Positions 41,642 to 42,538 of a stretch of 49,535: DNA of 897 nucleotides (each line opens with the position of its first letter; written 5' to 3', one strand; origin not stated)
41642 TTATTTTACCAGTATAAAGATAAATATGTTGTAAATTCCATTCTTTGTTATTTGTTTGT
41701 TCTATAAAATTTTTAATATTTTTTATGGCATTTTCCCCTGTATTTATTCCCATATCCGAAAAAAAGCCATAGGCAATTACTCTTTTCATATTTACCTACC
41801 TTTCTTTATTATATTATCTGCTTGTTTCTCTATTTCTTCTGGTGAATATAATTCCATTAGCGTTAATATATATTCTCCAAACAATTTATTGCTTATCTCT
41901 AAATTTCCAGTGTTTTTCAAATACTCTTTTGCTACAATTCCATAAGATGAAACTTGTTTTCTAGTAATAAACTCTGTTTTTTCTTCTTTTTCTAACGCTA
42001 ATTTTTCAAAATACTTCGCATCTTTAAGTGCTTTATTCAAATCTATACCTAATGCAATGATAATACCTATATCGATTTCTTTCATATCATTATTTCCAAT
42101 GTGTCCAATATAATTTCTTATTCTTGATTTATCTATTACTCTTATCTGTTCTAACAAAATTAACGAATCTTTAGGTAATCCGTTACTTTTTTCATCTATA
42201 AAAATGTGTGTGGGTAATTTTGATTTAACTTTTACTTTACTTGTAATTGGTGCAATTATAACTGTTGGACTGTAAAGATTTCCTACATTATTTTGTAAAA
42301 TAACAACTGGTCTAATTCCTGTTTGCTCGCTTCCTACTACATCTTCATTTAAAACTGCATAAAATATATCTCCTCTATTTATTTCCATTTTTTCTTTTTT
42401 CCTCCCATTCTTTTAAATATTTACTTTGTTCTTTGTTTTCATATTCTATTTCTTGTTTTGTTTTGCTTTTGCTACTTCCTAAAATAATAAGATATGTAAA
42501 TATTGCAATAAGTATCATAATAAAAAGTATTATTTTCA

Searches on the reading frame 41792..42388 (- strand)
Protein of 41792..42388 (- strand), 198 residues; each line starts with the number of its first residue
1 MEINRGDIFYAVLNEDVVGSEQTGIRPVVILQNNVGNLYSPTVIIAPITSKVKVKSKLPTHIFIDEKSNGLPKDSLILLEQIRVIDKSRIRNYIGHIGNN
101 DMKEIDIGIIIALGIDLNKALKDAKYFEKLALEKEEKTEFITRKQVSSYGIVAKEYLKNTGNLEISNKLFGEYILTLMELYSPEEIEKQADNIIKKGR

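Call 3: search_protein_families(library=pfam, proteins=[window:41792-42388:-], max_evalue=0.01)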
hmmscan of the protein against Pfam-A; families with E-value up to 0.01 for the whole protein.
window:41792-42388:- (198 aa): 1 family
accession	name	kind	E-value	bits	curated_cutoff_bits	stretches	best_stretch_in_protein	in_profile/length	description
PF02452.23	PemK_toxin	-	6e-32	110.5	23.1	1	5-111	2-107/109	PemK-like, MazF-like toxin of type II toxin-antitoxin system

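Call 4: search_protein_families(library=padloc, proteins=[window:41792-42388:-], max_evalue=0.01)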
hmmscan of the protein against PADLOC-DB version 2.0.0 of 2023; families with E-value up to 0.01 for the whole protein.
window:41792-42388:- (198 aa): 0 families
